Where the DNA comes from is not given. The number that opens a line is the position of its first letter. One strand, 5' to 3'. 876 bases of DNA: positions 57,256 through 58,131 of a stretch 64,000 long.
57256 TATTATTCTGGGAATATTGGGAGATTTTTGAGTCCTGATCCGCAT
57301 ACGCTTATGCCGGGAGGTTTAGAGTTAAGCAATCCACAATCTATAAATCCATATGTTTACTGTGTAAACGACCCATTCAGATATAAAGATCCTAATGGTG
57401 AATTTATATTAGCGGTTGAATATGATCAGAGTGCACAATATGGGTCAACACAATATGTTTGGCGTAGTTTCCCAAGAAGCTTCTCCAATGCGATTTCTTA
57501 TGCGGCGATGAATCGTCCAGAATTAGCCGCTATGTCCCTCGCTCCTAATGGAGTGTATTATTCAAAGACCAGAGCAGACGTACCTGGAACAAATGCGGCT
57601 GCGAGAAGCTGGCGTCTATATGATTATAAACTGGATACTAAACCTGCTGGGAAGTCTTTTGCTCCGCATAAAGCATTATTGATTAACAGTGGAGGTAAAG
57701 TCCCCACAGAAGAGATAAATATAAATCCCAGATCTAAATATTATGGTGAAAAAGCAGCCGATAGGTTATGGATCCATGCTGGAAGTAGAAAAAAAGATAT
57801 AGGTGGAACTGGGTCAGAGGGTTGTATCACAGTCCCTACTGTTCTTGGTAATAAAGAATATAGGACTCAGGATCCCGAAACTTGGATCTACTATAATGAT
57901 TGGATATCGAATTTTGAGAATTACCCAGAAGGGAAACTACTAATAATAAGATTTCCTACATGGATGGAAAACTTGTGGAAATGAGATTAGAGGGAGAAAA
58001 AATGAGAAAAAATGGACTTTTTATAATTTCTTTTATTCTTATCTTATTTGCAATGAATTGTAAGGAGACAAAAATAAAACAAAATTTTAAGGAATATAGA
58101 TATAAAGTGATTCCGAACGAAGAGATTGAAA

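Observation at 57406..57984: RHS C-terminal toxin domain with an L,D-transpeptidase (YkuD)-like His...Cys core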

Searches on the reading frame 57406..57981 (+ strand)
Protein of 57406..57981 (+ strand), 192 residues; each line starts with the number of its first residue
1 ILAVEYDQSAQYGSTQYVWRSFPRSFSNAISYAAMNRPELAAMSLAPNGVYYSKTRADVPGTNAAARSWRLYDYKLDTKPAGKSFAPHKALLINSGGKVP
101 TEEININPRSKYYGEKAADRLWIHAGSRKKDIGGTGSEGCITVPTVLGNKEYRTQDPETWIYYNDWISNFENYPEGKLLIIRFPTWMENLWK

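Call 6: search_protein_families(library=pfam, proteins=[window:57406-57981:+], max_evalue=1)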
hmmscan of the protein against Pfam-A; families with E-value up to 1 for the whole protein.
window:57406-57981:+ (192 aa): 1 family
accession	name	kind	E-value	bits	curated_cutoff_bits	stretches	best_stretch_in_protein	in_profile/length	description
PF19798.5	Sulfotransfer_5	-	0.18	11.6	23.2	1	21-65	7-51/226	Sulfotransferase domain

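Call 7: search_solved_structures(query=window:57406-57981:+, max_evalue=10, show_alignments=3)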
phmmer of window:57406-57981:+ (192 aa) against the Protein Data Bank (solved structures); distinct sequences matched with E-value up to 10: 0.

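Call 8: find_homologous_proteins(query=window:57406-57981:+, max_evalue=0.01)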
Query window:57406-57981:+ (192 aa): 1 proteins with E <= 0.01 among 48 candidates.
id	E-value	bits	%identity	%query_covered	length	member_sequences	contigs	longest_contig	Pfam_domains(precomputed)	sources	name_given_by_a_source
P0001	3.2e-119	414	95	99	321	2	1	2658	PF25023.2,PF03527.21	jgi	jgi:RHS repeat-associated protein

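Call 11: search_protein_families(library=ncbifam, proteins=[window:57406-57981:+], max_evalue=1)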
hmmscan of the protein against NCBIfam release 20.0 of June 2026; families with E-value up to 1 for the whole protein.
window:57406-57981:+ (192 aa): 0 families

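Call 16: predict_structure(protein=window:57406-57981:+)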
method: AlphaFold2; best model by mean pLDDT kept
length: 192 residues; sequences in the alignment: 1
mean_pLDDT: 29.4   pTM: 0.17
mean pLDDT of the five models: 29.4, 28.8, 27.7, 26.4, 26.1
residues with pLDDT >= 90: 0; 70-90: 0; 50-70: 0; < 50: 192
segments of 3 or more residues with pLDDT < 50: 1-192
pLDDT, mean of each block of 10 residues (from residue 1): 32 30 36 33 28 27 29 27 30 29 28 28 28 28 28 29 27 28 30 33
secondary structure, 60 per line:
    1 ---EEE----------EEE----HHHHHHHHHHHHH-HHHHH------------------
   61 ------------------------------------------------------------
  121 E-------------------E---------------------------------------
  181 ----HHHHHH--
elements in order: E4-6 E17-19 H24-36 H38-42 H185-190

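Call 18: search_protein_representatives(protein=window:57406-57981:+)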
Query: 192 residues. Proteins with E-value up to 0.001 (for the whole library): 16; up to 1e-10: 6; up to 1e-30: 2. The best 16 are listed.
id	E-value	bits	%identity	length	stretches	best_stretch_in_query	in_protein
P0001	1.0e-119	414.1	95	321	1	1-190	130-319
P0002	8.9e-41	156.4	52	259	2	45-187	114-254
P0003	9.0e-22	94.4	42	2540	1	43-183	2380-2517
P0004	1.5e-19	87.2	48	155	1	54-192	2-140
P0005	1.9e-16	77.0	27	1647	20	49-85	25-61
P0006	8.9e-11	58.5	58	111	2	46-105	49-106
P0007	3.5e-10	56.6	36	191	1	42-183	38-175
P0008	8.5e-07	45.5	43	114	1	94-181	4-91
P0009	1.9e-06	44.4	45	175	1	89-148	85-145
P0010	5.1e-06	43.0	58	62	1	150-185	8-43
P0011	6.5e-06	42.6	35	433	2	85-142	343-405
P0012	8.6e-06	42.2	54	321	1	87-140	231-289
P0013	3.4e-05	40.3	50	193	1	85-142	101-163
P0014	8.6e-05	39.0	47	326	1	85-133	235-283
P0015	2.8e-04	37.3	28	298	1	2-183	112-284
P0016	3.2e-04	37.1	39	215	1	84-149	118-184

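Call 24: search_solved_structures(query=A1, max_evalue=10, show_alignments=3)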
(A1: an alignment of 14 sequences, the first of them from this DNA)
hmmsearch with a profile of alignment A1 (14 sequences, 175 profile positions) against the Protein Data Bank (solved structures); distinct sequences matched with E-value up to 10: 3.
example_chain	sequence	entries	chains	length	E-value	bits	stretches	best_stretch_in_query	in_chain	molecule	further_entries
2xvt_A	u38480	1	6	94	0.33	14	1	116-168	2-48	RECEPTOR ACTIVITY-MODIFYING PROTEIN 2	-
3nrg_A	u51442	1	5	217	0.34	13.9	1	16-82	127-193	TetR family transcriptional regulator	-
6uun_E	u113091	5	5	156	0.99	12.4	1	116-167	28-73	Receptor activity-modifying protein 2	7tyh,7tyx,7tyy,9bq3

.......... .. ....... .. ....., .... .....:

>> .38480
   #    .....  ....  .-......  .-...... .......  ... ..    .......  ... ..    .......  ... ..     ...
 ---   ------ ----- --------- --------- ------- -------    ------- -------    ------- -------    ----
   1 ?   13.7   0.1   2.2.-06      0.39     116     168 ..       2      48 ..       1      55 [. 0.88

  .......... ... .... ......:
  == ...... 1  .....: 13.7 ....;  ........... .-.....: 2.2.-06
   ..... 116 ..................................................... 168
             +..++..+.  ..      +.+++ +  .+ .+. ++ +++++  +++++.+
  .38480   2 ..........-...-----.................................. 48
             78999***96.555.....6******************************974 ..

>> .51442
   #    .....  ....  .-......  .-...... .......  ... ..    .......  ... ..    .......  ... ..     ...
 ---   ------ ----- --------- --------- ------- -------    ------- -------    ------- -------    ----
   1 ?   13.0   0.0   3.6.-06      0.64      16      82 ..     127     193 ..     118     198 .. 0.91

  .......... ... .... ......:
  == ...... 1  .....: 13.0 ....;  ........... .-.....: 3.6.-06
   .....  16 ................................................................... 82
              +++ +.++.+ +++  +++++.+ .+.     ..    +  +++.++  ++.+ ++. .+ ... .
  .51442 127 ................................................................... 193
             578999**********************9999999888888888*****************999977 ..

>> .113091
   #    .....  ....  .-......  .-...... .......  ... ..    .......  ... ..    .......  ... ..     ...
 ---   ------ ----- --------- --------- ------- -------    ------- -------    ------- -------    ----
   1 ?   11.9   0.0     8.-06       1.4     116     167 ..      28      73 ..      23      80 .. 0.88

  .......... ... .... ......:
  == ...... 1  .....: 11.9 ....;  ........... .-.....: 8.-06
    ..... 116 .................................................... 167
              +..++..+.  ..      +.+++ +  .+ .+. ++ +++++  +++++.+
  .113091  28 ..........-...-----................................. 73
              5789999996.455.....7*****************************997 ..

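Call 25: search_protein_families(library=pfam, alignment_id=A1, max_evalue=10)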
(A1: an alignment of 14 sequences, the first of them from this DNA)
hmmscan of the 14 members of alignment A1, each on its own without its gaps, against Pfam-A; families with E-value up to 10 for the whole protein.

A. member 1, seq(192 aa): 1 family
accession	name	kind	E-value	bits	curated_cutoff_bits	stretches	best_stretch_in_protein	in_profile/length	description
PF19798.5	Sulfotransfer_5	-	0.18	11.6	23.2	1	21-65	7-51/226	Sulfotransferase domain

B. families by the number of members that match (of 14 scanned): 5 families
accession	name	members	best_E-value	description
PF19798.5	Sulfotransfer_5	2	0.13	Sulfotransferase domain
PF03734.19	YkuD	1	0.0068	L,D-transpeptidase catalytic domain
PF09629.16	YorP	1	0.021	YorP protein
PF18448.7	CBM46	1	0.039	Carbohydrate binding domain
PF17235.7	STD1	1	0.14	STD1/MTH1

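Call 27: find_homologous_proteins(query=A1, max_evalue=0.001)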
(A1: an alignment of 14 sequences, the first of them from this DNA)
Query A1 (14 sequences) (192 aa, profile of the alignment): 13 proteins with E <= 0.001 among 1480 candidates.
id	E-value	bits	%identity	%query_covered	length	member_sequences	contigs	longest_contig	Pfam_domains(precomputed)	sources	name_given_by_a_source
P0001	2.0e-62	228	95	99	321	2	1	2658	PF25023.2,PF03527.21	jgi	jgi:RHS repeat-associated protein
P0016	2.2e-48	182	33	52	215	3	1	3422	-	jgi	-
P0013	1.4e-46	176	50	28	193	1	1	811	-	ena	-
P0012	1.8e-44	170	52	28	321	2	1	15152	-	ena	-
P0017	1.2e-42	164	48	28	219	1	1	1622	-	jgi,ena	-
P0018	1.5e-42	163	47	28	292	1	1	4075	-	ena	-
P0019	7.8e-38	148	42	31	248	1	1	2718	-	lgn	-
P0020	9.2e-36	141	48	28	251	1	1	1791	-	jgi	jgi:RHS repeat-associated protein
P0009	3.6e-28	116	45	31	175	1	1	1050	-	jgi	-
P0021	4.4e-22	97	63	14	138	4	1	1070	-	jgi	jgi:hypothetical protein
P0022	6.3e-18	83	37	45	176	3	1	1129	-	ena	-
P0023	4.0e-12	64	67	6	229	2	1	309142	-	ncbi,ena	-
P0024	1.4e-6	46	40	29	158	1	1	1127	-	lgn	-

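Call 33: predict_structure(alignment_id=A1)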
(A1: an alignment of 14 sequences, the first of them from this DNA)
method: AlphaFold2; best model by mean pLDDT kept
length: 192 residues; sequences in the alignment: 14
mean_pLDDT: 79.2   pTM: 0.78
mean pLDDT of the five models: 79.2, 77.3, 75.9, 73.1, 68.3
residues with pLDDT >= 90: 82; 70-90: 60; 50-70: 23; < 50: 27
segments of 3 or more residues with pLDDT < 50: 23-43, 130-135
pLDDT, mean of each block of 10 residues (from residue 1): 83 83 46 45 66 78 76 95 90 94 87 92 80 59 88 92 94 92 72 52
secondary structure, 60 per line:
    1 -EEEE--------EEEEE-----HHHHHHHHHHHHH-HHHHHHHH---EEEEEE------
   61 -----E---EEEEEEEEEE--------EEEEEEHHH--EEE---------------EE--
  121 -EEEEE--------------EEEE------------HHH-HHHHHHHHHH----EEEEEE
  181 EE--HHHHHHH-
elements in order: E2-5 E14-18 H24-36 H38-45 E49-54 E70-79 E88-93 E99-101 E122-126 E141-144 H161-170 E175-182 H185-191

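Call 36: fold_search(model_id=the predicted structure, library=pdb)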
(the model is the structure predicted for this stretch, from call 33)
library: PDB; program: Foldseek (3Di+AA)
matches with E <= 10: 234; with E <= 0.001: 0
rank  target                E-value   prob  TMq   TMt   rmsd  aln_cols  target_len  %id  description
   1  4xzz_A                2.3e-01  0.44  0.35  0.23   7.0       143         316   10  Structure of Helicobacter pylori Csd6 in the ligand-free state (released 2015-09-02)
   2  7zv8_A                6.5e-01  0.03  0.13  0.10  12.8       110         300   11  Crystal structure of SARS Cov-2 main protease in complex with an inhibitor 58 (released 2022-12-07)
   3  9mco_B                7.4e-01  0.03  0.13  0.10  12.9       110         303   11  Crystal structure of SARS-Cov-2 main protease E166N mutant in complex with Leritrelvir (released 2026-03-25)
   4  6yw5_33               8.4e-01  0.02  0.10  0.10  14.1        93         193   14  The structure of the small subunit of the mitoribosome from Neurospora crassa (released 2020-11-11)
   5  9x7d_A                8.9e-01  0.03  0.13  0.10  12.5        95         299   12  Crystal structure of PDCoV 3CL protease (3CLpro) in complex with nirmatrelvir (released 2025-12-24)
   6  8hvn_B                1.0e+00  0.03  0.13  0.10  12.2        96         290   11  Crystal structure of SARS-Cov-2 main protease P132H mutant in complex with PF07321332 (released 2023-12-27)
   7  7uju_A                1.0e+00  0.02  0.15  0.15  17.6       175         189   11  Room-temperature X-ray structure of monomeric SARS-CoV-2 main protease catalytic domain (MPro1-196) in complex with ni (released 2022-10-05)
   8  9x7f_D                1.1e+00  0.03  0.13  0.10  12.4        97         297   11  Crystal structure of PDCoV 3CL protease (3CLpro) in complex with compound 1 (released 2025-12-24)
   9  6y2g_A                1.1e+00  0.02  0.13  0.10  12.2        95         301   12  Crystal structure (orthorhombic form) of the complex resulting from the reaction between SARS-CoV-2 (2019-nCoV) main p (released 2020-03-04)
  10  8j3b_A                1.1e+00  0.02  0.13  0.10  12.9       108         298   11  Crystal structure of SARS-Cov-2 main protease S46F mutant in complex with PF00835231 (released 2024-04-17)
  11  8hqh_A                1.1e+00  0.02  0.13  0.10  12.1        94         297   12  Crystal structure of SARS-Cov-2 main protease M49I mutant in complex with inhibitor YH-53 (released 2023-12-20)
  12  9bo5_B                1.1e+00  0.02  0.13  0.10  12.2        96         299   11  Crystal Structure of T190I SARS-CoV-2 Main Protease in Complex with Nirmatrelvir (released 2025-02-12)
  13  8j39_A                1.2e+00  0.02  0.13  0.10  12.1        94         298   11  Crystal structure of SARS-Cov-2 main protease V186F mutant in complex with PF00835231 (released 2024-04-17)
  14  9x7h_E                1.3e+00  0.02  0.13  0.10  12.7        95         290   12  Crystal structure of PDCoV 3CL protease (3CLpro) in complex with compound 6 (released 2025-12-24)
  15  9x7f_E                1.4e+00  0.02  0.13  0.10  12.5        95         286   12  Crystal structure of PDCoV 3CL protease (3CLpro) in complex with compound 1 (released 2025-12-24)
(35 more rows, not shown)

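Call 42: fold_search(model_id=the predicted structure, library=viral)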
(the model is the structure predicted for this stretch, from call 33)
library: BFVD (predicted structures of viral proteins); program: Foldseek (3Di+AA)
matches with E <= 10: 238; with E <= 0.001: 0
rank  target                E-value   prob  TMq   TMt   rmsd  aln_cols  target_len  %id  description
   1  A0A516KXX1            6.4e-03  0.98  0.37  0.47   6.6       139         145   14  (no name in the UniProt tables at hand)
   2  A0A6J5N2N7            7.7e-03  0.99  0.50  0.50   6.4       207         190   14  Uncharacterized protein [uncultured Caudovirales phage]
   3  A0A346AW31            1.7e-02  0.93  0.27  0.41   4.6       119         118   13  (no name in the UniProt tables at hand)
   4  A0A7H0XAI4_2          2.0e-02  0.87  0.34  0.07   6.6       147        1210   14  (no name in the UniProt tables at hand)
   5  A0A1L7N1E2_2          3.7e-02  0.77  0.33  0.07   7.0       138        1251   12  DUF5675 domain-containing protein [Ralstonia phage RP31]
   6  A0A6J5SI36            2.1e-01  0.54  0.36  0.46   6.2       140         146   12  DUF5675 domain-containing protein [uncultured Caudovirales phage]
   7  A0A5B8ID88            2.4e-01  0.03  0.13  0.04  17.0       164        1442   16  Uncharacterized protein [Mimiviridae sp. ChoanoV1]
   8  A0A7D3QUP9            5.1e-01  0.02  0.12  0.08  16.0       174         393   13  Glycosyl transferase family 25 [Fadolivirus FV1/VV64]
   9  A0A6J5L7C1            6.9e-01  0.08  0.19  0.14  10.7       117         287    8  Uncharacterized protein [uncultured Caudovirales phage]
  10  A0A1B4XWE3            6.9e-01  0.05  0.14  0.29  12.1        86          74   17  Uncharacterized protein [Tenacibaculum phage pT24]
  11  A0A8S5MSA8            7.4e-01  0.03  0.13  0.12  14.3       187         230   11  Portal [Myoviridae sp. ctGjZ5]
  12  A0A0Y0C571            8.4e-01  0.03  0.11  0.19  15.4        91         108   11  Uncharacterized protein [Bacillus phage Eldridge]
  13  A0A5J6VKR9            8.4e-01  0.03  0.12  0.14   6.6        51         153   22  Uncharacterized protein [Megaviridae environmental sample]
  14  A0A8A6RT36            9.5e-01  0.01  0.11  0.11  19.7       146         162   17  Uncharacterized protein [Coleopteran tombus-related virus]
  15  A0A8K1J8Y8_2          1.1e+00  0.02  0.14  0.04  18.1       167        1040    8  (no name in the UniProt tables at hand)
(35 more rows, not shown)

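Call 43: search_protein_families(library=pfam, proteins=[P0009, P0022, P0024, P0023, P0017, P0019, P0020, P0011, P0014, P0016], max_evalue=10)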
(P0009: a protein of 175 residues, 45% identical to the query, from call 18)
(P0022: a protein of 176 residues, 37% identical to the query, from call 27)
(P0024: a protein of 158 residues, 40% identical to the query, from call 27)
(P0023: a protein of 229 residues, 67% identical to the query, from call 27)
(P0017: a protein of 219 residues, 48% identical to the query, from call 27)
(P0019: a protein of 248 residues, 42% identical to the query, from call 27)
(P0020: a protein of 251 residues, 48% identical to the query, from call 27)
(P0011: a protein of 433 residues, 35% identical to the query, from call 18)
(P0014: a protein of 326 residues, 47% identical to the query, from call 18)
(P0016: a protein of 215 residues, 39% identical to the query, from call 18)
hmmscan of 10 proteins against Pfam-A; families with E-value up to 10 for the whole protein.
P0009 (175 aa): 1 family
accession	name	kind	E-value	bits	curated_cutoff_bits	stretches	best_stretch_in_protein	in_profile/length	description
PF03734.19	YkuD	-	0.011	16.8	23.4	1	83-148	84-135/146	L,D-transpeptidase catalytic domain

P0022 (176 aa): 1 family
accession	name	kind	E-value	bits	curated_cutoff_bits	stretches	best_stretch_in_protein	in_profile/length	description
PF03734.19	YkuD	-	0.0079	17.2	23.4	1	76-149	72-135/146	L,D-transpeptidase catalytic domain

P0024 (158 aa): 2 families
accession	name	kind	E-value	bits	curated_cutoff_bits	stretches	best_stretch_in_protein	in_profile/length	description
PF03734.19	YkuD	-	0.018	16.1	23.4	1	94-141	90-141/146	L,D-transpeptidase catalytic domain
PF14326.11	DUF4384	-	0.27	11.8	27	1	72-101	17-46/81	Domain of unknown function (DUF4384)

P0023 (229 aa): 0 families

P0017 (219 aa): 0 families

P0019 (248 aa): 0 families

P0020 (251 aa): 0 families

P0011 (433 aa): 1 family
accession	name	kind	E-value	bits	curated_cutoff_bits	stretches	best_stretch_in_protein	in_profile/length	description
PF22352.2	K319L-like_PKD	-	0.0041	17.5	27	1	40-125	6-84/84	K319L-like, PKD domain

P0014 (326 aa): 1 family
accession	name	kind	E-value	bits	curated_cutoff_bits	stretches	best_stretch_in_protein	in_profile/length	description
PF03527.20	RHS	-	0.035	14.4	27.9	1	28-62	3-37/38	RHS protein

P0016 (215 aa): 0 families

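Call 51: find_encoding_contigs(protein=P0001, flank=5000)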
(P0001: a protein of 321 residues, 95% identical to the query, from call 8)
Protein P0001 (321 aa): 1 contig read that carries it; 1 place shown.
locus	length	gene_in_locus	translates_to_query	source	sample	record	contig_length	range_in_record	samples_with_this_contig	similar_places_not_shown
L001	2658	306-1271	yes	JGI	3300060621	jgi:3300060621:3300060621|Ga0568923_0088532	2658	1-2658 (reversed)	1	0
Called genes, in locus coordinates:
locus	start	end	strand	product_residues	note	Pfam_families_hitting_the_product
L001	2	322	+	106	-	?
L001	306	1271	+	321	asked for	PF25023:TEN_YD-shell, PF03527:RHS (weak)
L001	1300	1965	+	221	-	-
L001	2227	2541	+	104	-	-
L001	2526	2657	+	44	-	?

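Call 52: find_encoding_contigs(protein=P0012, flank=8000)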
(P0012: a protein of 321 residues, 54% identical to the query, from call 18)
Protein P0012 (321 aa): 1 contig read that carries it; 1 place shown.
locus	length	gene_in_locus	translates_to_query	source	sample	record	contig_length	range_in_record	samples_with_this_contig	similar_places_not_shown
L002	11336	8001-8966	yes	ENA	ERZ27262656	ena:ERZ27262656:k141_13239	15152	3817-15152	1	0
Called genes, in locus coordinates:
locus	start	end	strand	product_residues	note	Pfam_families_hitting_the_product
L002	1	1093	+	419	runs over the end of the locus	PF25023:TEN_YD-shell (weak), PF14891:Peptidase_M91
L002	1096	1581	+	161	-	-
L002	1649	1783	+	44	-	-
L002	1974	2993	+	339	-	PF15659:Toxin-JAB1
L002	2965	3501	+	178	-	-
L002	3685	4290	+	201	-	-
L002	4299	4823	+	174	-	-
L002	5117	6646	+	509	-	PF00665:rve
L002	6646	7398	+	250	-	PF01695:IstB_IS21, PF12775:AAA_7, PF04851:ResIII (weak), PF00308:Bac_DnaA, PF06745:ATPase (faint), PF20720:nSTAND3 (weak), PF00004:AAA (faint)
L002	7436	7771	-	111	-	PF12844:HTH_19 (faint), PF13560:HTH_31 (weak), PF01381:HTH_3, PF13443:HTH_26 (weak)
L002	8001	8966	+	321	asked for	-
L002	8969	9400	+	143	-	-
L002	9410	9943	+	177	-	-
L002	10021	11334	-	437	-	?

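Call 53: find_encoding_contigs(protein=P0023, flank=8000)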
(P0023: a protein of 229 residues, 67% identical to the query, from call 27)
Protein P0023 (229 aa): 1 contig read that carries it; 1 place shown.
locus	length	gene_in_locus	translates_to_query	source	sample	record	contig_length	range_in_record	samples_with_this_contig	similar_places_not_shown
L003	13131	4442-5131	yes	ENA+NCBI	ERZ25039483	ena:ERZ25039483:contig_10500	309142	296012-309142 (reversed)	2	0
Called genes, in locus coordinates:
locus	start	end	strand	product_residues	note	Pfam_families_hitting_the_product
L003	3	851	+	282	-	?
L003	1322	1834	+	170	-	-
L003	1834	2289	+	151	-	-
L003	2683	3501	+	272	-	-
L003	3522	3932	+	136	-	-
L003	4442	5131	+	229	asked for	-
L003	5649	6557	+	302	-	-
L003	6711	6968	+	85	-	-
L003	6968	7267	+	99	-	PF05016:ParE_toxin (weak)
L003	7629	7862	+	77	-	-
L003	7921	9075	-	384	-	PF00144:Beta-lactamase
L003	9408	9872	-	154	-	-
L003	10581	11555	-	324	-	PF07980:SusD_RagB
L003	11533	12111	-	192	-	-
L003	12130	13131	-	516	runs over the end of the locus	PF00593:TonB_dep_Rec_b-barrel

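Call 60: find_related_loci(query=A3, collection=genome_contigs, flank=6000)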
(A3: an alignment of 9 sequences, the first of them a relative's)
Query A3 (321 aa) in genome_contigs; peptide patterns used: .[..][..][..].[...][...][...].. (x = any residue, [..] = any of these).
18 stretches matched a pattern, but none encodes a relative of the query by tblastn (E <= 1e-3).
